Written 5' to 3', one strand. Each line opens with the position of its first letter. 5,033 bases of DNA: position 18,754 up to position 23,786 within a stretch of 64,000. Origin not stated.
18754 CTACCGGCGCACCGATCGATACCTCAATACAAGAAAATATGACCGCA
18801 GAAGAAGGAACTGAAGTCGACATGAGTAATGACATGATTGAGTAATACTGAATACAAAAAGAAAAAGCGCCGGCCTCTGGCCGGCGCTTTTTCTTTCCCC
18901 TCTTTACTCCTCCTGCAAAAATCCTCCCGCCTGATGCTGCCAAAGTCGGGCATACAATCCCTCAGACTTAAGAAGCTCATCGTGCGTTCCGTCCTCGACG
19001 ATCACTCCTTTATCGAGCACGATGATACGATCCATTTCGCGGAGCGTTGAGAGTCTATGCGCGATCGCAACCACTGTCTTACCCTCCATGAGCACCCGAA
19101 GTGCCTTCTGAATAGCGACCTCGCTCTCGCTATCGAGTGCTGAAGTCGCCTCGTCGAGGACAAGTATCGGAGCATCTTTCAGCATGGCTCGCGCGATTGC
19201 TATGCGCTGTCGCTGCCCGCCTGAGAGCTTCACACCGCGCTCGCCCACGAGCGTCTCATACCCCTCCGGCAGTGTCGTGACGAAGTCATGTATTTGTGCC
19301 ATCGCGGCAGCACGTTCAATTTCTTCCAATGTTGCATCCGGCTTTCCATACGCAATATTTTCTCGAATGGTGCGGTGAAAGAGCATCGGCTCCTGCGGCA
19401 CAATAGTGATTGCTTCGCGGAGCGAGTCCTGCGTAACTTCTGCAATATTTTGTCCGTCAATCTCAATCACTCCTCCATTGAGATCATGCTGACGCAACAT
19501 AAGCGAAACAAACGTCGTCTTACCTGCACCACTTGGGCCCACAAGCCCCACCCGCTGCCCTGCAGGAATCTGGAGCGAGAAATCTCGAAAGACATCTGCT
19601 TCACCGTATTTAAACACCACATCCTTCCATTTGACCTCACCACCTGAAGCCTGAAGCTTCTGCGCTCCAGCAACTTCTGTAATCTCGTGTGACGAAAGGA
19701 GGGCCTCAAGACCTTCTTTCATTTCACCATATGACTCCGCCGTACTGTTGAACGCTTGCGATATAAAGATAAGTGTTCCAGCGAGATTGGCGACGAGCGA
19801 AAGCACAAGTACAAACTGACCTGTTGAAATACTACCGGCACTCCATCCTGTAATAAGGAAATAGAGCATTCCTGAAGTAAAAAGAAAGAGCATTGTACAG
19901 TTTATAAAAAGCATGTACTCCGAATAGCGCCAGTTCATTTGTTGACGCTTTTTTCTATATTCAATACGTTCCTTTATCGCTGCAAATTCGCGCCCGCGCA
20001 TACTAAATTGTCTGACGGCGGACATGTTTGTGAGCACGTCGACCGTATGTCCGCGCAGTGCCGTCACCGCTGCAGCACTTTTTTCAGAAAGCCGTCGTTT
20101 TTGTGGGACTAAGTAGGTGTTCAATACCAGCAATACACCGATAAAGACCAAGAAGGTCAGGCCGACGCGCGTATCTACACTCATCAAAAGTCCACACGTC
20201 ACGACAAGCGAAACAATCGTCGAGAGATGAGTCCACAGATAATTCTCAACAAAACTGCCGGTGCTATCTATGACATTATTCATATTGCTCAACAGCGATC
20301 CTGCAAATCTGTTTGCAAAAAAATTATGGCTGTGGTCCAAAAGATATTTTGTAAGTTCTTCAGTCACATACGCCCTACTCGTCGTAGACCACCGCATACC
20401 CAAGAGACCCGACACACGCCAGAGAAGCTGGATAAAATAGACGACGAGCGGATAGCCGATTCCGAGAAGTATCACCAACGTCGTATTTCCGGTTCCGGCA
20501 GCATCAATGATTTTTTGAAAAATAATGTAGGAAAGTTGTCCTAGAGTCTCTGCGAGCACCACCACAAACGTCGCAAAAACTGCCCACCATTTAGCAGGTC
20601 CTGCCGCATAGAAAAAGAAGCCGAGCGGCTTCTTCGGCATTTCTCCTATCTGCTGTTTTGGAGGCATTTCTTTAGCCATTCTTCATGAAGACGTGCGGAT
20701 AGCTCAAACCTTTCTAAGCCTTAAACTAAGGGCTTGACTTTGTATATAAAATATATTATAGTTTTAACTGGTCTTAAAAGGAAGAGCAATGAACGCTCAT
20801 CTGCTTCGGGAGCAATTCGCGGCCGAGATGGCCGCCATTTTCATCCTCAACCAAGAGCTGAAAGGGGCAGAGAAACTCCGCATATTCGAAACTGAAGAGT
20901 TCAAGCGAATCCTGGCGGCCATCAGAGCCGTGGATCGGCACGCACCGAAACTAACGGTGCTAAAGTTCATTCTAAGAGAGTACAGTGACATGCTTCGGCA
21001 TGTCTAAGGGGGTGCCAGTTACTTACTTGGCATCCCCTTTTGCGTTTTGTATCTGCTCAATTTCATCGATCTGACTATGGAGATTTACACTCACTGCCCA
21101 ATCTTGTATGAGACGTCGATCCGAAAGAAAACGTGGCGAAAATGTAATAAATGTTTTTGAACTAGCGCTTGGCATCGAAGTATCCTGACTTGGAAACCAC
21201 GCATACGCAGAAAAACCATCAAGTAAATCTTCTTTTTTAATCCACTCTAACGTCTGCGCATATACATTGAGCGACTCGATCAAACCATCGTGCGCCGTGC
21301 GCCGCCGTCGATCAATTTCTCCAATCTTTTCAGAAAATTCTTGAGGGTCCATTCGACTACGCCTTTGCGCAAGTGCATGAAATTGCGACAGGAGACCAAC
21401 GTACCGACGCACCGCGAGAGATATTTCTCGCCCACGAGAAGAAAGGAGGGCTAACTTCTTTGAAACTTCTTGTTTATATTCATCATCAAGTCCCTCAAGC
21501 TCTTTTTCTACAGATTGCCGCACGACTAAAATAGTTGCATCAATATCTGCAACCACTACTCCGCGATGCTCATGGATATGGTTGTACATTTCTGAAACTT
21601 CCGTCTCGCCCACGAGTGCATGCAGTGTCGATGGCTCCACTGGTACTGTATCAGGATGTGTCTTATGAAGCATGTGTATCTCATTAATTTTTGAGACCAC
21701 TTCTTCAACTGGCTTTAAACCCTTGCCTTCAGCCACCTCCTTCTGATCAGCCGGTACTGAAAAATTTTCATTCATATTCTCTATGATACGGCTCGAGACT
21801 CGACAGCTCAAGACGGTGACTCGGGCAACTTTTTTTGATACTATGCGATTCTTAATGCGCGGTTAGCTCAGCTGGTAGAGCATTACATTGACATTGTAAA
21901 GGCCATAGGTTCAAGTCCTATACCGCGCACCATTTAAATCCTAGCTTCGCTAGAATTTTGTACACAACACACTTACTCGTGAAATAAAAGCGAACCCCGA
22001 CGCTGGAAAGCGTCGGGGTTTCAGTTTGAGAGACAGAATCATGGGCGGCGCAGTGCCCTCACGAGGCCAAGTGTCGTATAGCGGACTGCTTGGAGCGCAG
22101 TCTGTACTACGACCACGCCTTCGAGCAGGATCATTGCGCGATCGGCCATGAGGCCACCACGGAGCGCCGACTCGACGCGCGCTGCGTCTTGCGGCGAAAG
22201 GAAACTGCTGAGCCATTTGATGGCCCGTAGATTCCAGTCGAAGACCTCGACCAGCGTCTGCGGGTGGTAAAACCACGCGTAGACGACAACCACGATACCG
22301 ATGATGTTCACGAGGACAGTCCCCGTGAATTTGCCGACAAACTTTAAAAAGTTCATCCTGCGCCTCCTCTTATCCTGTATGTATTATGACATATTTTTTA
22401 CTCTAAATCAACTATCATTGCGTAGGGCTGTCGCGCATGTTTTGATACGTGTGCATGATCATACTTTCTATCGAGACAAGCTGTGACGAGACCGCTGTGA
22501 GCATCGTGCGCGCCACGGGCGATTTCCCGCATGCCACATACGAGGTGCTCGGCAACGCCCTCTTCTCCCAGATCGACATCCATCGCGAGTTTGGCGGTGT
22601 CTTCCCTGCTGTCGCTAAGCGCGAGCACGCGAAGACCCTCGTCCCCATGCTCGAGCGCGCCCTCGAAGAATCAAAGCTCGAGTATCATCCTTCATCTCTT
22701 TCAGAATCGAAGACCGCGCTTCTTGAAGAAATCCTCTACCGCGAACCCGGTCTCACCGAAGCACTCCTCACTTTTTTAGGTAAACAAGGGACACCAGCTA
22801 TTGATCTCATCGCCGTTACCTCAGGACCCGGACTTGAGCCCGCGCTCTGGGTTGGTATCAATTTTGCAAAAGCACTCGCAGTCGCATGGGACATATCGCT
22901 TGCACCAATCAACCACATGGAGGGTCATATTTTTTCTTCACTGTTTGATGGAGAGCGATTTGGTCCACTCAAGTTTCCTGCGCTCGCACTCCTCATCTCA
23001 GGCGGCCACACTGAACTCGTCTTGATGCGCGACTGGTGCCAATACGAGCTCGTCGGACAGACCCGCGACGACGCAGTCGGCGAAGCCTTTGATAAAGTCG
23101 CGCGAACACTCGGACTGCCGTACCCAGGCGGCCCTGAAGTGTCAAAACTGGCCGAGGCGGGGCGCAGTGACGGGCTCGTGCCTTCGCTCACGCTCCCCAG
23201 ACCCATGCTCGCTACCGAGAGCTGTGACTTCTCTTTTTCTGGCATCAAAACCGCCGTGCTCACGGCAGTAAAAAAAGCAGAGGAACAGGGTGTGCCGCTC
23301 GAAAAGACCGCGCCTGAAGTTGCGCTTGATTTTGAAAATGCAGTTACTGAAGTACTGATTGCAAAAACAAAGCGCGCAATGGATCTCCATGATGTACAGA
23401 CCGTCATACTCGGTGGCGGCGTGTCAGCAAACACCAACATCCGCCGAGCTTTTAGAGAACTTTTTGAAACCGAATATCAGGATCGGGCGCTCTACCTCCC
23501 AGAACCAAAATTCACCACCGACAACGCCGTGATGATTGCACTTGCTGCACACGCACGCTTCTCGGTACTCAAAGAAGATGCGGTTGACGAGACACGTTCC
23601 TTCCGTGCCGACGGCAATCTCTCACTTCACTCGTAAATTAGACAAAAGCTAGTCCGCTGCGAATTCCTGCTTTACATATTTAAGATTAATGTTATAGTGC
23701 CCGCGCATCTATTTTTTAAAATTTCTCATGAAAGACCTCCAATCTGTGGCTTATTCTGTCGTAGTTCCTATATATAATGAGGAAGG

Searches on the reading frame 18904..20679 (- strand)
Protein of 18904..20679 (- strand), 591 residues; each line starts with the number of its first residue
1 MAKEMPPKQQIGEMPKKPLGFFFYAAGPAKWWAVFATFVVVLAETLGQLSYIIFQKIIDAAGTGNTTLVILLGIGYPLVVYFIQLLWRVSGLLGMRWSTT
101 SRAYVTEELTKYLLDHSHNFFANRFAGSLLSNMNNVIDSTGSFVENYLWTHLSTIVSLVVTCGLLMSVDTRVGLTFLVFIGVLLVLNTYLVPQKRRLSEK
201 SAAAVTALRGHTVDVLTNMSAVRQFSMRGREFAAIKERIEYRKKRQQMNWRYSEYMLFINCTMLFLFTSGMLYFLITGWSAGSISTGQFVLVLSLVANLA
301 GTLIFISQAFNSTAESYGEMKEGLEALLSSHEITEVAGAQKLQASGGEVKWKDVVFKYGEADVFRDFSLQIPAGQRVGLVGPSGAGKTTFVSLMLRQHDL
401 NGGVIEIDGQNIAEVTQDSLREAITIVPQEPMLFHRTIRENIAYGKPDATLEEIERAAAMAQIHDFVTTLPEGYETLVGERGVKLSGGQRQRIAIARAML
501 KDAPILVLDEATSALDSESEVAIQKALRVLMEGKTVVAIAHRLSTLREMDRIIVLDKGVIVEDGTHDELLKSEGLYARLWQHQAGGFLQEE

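Call 84: search_protein_families(library=pfam, proteins=[window:18904-20679:-], max_evalue=0.001)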
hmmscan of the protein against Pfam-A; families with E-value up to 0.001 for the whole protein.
window:18904-20679:- (591 aa): 6 families
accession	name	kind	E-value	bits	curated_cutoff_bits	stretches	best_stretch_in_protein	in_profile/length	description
PF00005.33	ABC_tran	-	3e-31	109.3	25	1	365-513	2-137/137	ABC transporter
PF00664.28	ABC_membrane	-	1.9e-13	51.2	28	1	35-299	3-270/274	ABC transporter transmembrane region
PF02463.25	SMC_N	-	2.5e-07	30.8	40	1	429-554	135-210/220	RecF/RecN/SMC N terminal domain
PF00004.35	AAA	-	5.6e-05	24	21.2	0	379-425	3-51/131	ATPase family associated with various cellular activities (AAA)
PF03266.21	NTPase_1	-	0.00011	22.5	23.9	0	377-459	2-86/168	NTPase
PF13191.12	AAA_16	-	0.00078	20.4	32.6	0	376-529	26-158/167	AAA ATPase domain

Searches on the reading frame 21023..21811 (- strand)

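Call 84: search_protein_families(library=pfam, proteins=[window:21023-21811:-], max_evalue=0.001)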
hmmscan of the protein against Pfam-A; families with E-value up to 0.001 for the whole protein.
window:21023-21811:- (262 aa): 1 family
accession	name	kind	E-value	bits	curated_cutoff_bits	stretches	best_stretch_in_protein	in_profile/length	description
PF11554.13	DUF3232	-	4.2e-06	27.3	27.4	1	135-210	51-127/152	Protein of unknown function (DUF3232)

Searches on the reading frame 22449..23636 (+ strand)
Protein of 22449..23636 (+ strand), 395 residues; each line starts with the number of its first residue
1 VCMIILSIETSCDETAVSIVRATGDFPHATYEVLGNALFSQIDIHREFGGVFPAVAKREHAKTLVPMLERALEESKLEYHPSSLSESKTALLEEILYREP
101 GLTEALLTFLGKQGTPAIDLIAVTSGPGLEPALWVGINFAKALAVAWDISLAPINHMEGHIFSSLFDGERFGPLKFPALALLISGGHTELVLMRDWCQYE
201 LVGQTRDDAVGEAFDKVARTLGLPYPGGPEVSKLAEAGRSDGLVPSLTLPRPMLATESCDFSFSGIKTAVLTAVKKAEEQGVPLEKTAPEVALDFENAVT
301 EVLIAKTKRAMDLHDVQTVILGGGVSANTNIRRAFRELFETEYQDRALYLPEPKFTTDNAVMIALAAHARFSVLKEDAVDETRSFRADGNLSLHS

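Call 9: search_protein_families(library=pfam, proteins=[window:22449-23636:+], max_evalue=0.001)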
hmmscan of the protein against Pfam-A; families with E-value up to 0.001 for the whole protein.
window:22449-23636:+ (395 aa): 2 families
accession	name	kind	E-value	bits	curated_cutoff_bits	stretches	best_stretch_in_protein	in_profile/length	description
PF00814.31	TsaD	-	1.3e-78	264.8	24.8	2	117-364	50-263/264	tRNA N6-adenosine threonylcarbamoyltransferase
PF22521.2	HypF_C_2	-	0.00017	21.9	27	1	285-342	163-220/241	Carbamoyltransferase, Kae1-like Domain, second subdomain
